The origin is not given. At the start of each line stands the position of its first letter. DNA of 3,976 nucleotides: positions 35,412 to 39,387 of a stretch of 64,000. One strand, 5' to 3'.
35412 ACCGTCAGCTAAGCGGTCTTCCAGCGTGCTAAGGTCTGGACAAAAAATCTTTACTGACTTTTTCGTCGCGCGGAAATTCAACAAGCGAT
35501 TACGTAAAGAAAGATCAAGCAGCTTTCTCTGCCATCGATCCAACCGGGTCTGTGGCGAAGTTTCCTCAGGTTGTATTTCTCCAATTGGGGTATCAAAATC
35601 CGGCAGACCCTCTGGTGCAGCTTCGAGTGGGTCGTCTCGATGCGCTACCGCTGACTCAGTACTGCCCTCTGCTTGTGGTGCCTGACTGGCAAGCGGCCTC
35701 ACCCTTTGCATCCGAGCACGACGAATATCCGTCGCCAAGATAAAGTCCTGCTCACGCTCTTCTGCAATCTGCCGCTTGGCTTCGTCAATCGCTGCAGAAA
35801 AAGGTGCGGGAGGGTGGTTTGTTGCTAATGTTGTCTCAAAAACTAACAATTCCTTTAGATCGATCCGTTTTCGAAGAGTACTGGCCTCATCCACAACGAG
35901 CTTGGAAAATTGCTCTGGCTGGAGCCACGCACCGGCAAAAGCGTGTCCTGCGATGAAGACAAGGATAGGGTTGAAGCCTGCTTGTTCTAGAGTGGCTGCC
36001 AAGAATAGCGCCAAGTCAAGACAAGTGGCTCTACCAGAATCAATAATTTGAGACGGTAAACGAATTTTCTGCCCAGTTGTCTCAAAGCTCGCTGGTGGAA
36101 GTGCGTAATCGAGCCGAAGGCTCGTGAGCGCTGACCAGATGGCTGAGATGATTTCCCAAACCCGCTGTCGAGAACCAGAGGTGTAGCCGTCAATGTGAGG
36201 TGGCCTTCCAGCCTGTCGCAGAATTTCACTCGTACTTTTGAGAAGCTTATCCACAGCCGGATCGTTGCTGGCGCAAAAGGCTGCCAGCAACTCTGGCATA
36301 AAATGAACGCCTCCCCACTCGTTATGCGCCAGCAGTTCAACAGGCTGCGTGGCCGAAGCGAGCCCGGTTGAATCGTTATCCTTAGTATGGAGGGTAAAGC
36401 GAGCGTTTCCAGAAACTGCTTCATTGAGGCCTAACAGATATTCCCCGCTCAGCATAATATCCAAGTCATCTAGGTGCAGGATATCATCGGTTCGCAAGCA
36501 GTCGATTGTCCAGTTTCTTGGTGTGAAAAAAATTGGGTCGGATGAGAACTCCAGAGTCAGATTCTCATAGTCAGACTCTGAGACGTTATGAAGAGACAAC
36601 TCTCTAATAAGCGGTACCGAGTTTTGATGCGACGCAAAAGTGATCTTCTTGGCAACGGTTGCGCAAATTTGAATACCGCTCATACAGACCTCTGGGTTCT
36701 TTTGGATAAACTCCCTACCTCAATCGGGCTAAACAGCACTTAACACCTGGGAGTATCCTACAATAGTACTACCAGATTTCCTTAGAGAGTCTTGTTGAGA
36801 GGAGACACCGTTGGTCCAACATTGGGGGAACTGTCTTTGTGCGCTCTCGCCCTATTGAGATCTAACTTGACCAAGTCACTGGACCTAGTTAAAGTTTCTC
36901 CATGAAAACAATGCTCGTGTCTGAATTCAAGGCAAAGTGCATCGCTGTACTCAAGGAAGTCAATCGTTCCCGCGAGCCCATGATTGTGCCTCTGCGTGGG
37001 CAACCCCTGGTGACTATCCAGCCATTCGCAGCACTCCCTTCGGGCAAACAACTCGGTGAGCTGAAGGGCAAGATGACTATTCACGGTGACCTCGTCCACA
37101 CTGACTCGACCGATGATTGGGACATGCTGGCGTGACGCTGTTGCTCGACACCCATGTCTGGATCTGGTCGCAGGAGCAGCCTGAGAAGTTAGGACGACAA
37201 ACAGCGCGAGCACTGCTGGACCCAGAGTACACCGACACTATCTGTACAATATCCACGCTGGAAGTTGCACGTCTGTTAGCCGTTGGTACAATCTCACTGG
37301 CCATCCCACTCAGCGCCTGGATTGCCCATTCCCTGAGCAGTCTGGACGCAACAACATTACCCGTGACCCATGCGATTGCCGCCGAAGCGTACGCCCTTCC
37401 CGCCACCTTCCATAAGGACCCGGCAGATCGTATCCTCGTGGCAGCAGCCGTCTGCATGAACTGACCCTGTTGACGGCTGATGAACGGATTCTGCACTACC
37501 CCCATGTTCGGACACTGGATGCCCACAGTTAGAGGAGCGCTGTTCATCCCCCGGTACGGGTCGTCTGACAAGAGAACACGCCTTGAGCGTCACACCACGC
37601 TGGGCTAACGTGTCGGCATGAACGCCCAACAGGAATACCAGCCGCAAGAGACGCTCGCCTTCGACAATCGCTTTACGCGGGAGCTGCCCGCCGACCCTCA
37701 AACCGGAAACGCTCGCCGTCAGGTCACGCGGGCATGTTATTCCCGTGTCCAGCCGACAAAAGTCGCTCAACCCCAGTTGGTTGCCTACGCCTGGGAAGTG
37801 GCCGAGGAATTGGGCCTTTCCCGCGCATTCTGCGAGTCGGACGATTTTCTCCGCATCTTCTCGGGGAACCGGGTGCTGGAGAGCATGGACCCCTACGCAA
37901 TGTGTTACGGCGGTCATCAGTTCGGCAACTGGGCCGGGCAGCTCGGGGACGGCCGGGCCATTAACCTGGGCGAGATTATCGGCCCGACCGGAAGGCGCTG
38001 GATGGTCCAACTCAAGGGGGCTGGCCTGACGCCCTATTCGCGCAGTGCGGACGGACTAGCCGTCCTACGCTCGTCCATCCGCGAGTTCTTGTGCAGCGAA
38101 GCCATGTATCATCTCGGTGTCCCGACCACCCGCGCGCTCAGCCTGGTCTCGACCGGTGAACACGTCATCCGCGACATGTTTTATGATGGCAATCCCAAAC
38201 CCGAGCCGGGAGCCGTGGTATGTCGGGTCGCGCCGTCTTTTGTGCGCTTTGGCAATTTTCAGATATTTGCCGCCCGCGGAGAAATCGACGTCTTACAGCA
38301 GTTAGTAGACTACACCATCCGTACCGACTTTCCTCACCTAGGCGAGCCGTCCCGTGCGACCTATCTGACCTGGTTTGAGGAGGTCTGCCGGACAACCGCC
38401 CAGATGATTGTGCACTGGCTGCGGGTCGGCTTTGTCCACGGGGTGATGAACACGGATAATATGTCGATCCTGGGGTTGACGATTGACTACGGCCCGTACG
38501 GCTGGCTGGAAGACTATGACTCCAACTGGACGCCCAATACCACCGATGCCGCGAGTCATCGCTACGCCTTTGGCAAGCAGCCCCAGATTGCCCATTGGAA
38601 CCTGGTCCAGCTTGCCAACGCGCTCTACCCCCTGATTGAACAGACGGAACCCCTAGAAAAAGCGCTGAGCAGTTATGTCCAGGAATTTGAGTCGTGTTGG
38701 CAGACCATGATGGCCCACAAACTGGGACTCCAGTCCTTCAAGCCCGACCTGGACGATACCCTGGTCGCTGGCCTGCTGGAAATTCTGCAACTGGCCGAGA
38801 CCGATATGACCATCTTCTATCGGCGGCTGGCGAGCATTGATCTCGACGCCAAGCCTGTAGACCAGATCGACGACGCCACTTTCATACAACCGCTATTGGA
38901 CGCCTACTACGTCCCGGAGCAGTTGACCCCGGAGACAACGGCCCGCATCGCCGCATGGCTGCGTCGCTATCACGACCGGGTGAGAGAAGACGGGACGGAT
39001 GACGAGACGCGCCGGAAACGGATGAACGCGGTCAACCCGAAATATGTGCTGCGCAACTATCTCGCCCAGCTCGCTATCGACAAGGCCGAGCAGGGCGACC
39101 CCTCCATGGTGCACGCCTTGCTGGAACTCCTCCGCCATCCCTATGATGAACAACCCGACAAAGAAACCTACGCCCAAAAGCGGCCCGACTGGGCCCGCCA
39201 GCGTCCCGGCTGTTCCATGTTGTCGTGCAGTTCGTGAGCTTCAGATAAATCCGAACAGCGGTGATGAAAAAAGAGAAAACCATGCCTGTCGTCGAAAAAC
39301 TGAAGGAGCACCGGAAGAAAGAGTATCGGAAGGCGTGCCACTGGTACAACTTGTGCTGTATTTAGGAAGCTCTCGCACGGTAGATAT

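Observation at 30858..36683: Intact 1941-aa DUF4011-helicase-Vsr-like nuclease-DUF3320 gene in a low-GC island: Hhe-like defence candidate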

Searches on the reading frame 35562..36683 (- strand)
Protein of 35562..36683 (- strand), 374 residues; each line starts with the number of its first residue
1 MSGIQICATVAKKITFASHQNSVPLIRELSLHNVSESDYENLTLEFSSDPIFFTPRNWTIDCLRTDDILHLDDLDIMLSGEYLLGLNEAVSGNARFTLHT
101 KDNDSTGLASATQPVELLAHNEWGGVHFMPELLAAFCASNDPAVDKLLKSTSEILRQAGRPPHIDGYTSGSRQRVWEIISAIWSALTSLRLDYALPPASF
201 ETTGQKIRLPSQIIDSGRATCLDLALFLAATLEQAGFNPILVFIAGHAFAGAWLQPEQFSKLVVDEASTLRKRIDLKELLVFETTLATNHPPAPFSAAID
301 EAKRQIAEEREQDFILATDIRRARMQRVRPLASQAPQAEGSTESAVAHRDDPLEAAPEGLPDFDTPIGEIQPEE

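Call 26: search_protein_families(library=pfam, proteins=[window:35562-36683:-], max_evalue=10)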
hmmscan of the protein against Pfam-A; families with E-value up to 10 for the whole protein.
seq(374 aa): 1 family
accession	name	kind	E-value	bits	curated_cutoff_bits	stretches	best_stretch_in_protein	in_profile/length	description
PF04473.18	DUF553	-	0.053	13.4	20.5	1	200-243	44-86/140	Transglutaminase-like domain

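Call 41: predict_structure(alignment_id=A1)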
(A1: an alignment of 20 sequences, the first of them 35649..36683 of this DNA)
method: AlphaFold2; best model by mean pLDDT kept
length: 345 residues; sequences in the alignment: 20
mean_pLDDT: 88.3   pTM: 0.83
mean pLDDT of the five models: 88.3, 88.1, 87.9, 87.8, 87.8
residues with pLDDT >= 90: 247; 70-90: 66; 50-70: 14; < 50: 18
segments of 3 or more residues with pLDDT < 50: 328-345
pLDDT, mean of each block of 10 residues (from residue 1): 86 89 89 94 96 95 95 91 92 95 79 94 83 84 97 98 95 97 97 78 83 94 95 96 94 84 85 95 95 96 96 93 68 36 35
secondary structure, 60 per line:
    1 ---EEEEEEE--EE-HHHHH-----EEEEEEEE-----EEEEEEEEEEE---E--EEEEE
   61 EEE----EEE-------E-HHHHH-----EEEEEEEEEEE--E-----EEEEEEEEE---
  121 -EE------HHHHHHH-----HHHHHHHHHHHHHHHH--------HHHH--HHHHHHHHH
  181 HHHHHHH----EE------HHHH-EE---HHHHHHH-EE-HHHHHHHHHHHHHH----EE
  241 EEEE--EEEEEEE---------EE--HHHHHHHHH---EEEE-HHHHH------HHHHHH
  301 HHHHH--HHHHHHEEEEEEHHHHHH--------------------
elements in order: E4-10 H16-20 E26-33 E39-49 E56-63 E68-70 H80-84 E90-100 E109-117 H130-136 H142-157 H166-169 H172-187 H200-203 H210-216 H221-234 E239-244 E247-253 H267-275 E279-282 H284-288 H295-305 H308-313 E314-319 H320-325

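Call 69: fold_search(model_id=the predicted structure, library=pdb)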
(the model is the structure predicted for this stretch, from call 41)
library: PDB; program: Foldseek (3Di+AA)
matches with E <= 10: 1334; with E <= 0.001: 4
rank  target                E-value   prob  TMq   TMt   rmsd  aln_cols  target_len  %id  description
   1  3s3p_A                3.3e-04  0.84  0.20  0.13  16.9       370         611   10  Transglutaminase 2 in complex with a novel inhibitor (released 2012-06-06)
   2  3s3s_A                5.0e-04  0.80  0.20  0.13  16.9       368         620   11  Transglutaminase 2 in complex with a novel inhibitor (released 2012-06-06)
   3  2q3z_A                7.1e-04  0.90  0.23  0.14  17.2       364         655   11  Transglutaminase 2 undergoes large conformational change upon activation (released 2007-10-23)
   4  9bc2_A                9.6e-04  0.85  0.23  0.14  17.6       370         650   10  Transglutaminase 2 - Open State (released 2024-07-03)
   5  7yvd_C                1.0e-03  0.98  0.15  0.35  11.2       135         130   10  The crystal structure of the progerin C-terminal peptide and the Ig-like domain of lamin A/C (released 2023-08-30)
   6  6kzb_C                1.1e-03  1.00  0.23  0.13   3.9       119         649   13  Transglutaminase2 complexed with calcium (released 2020-12-09)
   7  6fq0_C                1.3e-03  0.99  0.21  0.31   8.0       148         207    9  Crystal structure of the CsuC-CsuA/B chaperone-subunit preassembly complex of the archaic chaperone-usher Csu pili of  (released 2018-09-26)
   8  9fyn                  1.5e-03  1.00  0.21  0.10   4.5       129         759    8  Lacto-N-biosidase from Trueperella pyogenes (released 2024-10-09)
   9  1xf1_A                1.5e-03  1.00  0.23  0.10   6.3       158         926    8  Structure of C5a peptidase- a key virulence factor from Streptococcus (released 2005-11-22)
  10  8b7d                  1.5e-03  1.00  0.22  0.43   6.6       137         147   11  Luminal domain of TMEM106B (released 2023-07-19)
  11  8dhe_A                1.6e-03  1.00  0.20  0.12   5.6       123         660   15  Tannerella forsythia beta-glucuronidase (mL1) (released 2023-05-17)
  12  6fq0_A                1.9e-03  0.99  0.21  0.31   7.9       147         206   10  Crystal structure of the CsuC-CsuA/B chaperone-subunit preassembly complex of the archaic chaperone-usher Csu pili of  (released 2018-09-26)
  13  6a8p_A                2.0e-03  1.00  0.22  0.12   4.6       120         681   16  Transglutaminase 2 mutant G224V in complex with GTP (released 2018-09-26)
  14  5mho_A                2.1e-03  1.00  0.23  0.13   4.5       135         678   12  FXIIIa in complex with the inhibitor ZED2369 (released 2017-12-20)
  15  6fqa_A                2.1e-03  0.99  0.21  0.29   8.9       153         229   10  Crystal structure of the CsuC-CsuA/B chaperone-subunit preassembly complex of the archaic chaperone-usher Csu pili of  (released 2018-09-26)
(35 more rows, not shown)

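Call 88: search_protein_representatives(alignment_id=A1)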
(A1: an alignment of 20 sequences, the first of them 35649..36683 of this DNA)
Query: 20 sequences, 354 profile positions. Proteins with E-value up to 0.001 (for the whole library): 6468; up to 1e-10: 3938; up to 1e-30: 1841. The best 150 are listed.
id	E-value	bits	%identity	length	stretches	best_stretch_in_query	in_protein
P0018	3.2e-159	545.9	-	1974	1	5-351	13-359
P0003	1.7e-152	523.8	-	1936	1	11-348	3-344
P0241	4.6e-151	519.0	-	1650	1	8-350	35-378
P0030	1.2e-150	517.7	-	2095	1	9-345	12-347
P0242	1.4e-147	507.6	-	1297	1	9-339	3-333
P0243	1.7e-146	504.0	-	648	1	6-350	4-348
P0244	4.4e-146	502.7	-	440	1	12-349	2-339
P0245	5.2e-143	492.5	-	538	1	7-348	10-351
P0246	9.0e-143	491.8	-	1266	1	13-341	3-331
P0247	4.0e-140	483.1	-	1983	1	9-345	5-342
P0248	1.8e-139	480.9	-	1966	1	12-347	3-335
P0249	5.8e-139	479.2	-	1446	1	10-342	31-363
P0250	6.2e-139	479.2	-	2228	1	12-345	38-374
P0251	6.6e-139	479.1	-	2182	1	1-344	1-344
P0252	6.7e-139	479.0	-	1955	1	12-339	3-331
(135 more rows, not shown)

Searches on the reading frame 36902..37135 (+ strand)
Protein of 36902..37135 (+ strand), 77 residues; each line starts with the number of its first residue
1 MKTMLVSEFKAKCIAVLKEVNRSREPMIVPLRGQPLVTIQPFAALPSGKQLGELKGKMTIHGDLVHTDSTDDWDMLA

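Call 50: search_protein_families(library=ncbifam, proteins=[window:36902-37135:+], max_evalue=0.001)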
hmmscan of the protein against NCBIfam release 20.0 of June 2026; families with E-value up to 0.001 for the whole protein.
window:36902-37135:+ (77 aa): 0 families

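Call 79: search_protein_families(library=pfam, proteins=[window:36902-37135:+], max_evalue=0.01)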
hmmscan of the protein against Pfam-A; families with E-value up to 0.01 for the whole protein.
window:36902-37135:+ (77 aa): 1 family
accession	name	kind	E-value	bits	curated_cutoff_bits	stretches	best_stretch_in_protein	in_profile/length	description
PF02604.26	PhdYeFM_antitox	-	5.4e-05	23.3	29.8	1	1-41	1-41/74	Antitoxin Phd_YefM, type II toxin-antitoxin system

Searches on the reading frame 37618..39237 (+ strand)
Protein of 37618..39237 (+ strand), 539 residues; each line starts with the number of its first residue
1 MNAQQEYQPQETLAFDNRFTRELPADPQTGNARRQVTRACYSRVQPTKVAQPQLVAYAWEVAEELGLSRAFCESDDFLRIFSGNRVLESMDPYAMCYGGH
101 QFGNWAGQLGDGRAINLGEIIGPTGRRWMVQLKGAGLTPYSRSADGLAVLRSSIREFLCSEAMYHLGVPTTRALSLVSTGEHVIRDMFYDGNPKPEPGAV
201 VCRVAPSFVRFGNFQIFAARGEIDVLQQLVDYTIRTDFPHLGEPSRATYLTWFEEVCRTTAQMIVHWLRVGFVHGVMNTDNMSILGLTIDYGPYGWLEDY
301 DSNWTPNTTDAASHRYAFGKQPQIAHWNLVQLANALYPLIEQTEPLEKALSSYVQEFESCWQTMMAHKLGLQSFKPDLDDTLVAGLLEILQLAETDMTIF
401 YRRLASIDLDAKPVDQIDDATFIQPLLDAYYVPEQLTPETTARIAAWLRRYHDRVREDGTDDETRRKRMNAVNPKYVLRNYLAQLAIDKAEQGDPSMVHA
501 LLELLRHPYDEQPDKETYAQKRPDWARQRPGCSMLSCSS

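Call 7: search_protein_families(library=pfam, proteins=[window:37618-39237:+], max_evalue=0.001)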
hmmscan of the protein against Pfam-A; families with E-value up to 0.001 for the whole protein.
window:37618-39237:+ (539 aa): 1 family
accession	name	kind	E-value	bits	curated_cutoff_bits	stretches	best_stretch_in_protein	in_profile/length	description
PF02696.19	SelO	-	2.3e-128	429.3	22.8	1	35-504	13-464/466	Protein adenylyltransferase SelO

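Call 15: find_related_loci(query=window:37618-39237:+, collection=genome_contigs, flank=10000)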
Query window:37618-39237:+ (539 aa) in genome_contigs; peptide patterns used: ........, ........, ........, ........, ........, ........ (x = any residue, [..] = any of these).
600 stretches matched a pattern (row limit reached: there are more); 599 encode a relative of the query (tblastn E <= 1e-3); the best 80 are kept; 80 distinct loci.
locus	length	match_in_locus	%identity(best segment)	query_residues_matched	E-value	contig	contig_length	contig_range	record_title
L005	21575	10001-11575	71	11-539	0e+0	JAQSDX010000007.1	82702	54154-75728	MAG: Candidatus Methylobacter titanis isolate D1-2020 MAG004 NODE_7_length_82702_cov_525.154004, whole genome shotgun se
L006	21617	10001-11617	67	1-539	0e+0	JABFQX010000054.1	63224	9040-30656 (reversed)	MAG: Methyloglobulus sp. isolate P-RSF-IL-05 seq_194, whole genome shotgun sequence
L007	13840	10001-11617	69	1-539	0e+0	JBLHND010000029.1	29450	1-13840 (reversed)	MAG: Motiliproteus sp. isolate 3300055726_9 Ga0535650_0001833, whole genome shotgun sequence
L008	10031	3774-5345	69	12-539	0e+0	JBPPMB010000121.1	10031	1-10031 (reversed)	MAG: Desulfuromonadales bacterium isolate BIOS2019_out_141 k131_2044664, whole genome shotgun sequence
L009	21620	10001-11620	66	1-539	0e+0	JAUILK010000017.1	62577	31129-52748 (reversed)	MAG: Gammaproteobacteria bacterium isolate Co_bin.43 NODE_3624_length_62577_cov_1.695997, whole genome shotgun sequence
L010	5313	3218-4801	70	12-539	0e+0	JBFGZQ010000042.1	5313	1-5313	MAG: Motiliproteus sp. isolate Mix_sand06.2021.04.G.51 k141_1374875_length_5313_cov_89.1413, whole genome shotgun sequen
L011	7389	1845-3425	67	11-539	0e+0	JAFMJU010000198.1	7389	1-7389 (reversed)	MAG: Gemmataceae bacterium isolate DEBay_Sum019D_L_G_79 NODE_12174_length_7389_cov_6.155849, whole genome shotgun sequen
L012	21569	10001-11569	65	13-539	0e+0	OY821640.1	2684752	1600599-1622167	MAG: Methyloprofundus sp. isolate 96d63388-5640-4ae1-9c1f-8b6c0c049979 genome assembly, chromosome: 1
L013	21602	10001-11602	65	9-539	0e+0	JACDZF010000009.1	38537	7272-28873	MAG: Desulfocapsa sp. isolate ppb01 NODE_106_length_38537_cov_342.838418, whole genome shotgun sequence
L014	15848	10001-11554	67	13-531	0e+0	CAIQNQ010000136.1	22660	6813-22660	MAG: uncultured Methylococcaceae bacterium isolate Ki1-1-6m_bin-0573 genome assembly, contig: bin-0573:136/298, whole ge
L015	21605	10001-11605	64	8-539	0e+0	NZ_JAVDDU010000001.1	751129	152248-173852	Marinimicrobium sp. ABcell2 1, whole genome shotgun sequence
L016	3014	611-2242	62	13-539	0e+0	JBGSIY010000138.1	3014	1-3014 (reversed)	MAG: Pirellulaceae bacterium isolate JTS-AC144 k141_345362, whole genome shotgun sequence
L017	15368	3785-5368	62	11-539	0e+0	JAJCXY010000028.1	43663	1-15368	MAG: Acidimicrobiales bacterium isolate OFTM10 OFTM10_27, whole genome shotgun sequence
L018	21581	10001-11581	63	9-539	0e+0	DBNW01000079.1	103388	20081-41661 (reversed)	MAG TPA_asm: Methylococcaceae bacterium UBA662 UBA662_contig_1025, whole genome shotgun sequence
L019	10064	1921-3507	62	13-539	0e+0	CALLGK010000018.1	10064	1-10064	MAG: uncultured Acidimicrobiales bacterium isolate R1_Bin_METABAT__190_1 genome assembly, contig: c_000000162072, whole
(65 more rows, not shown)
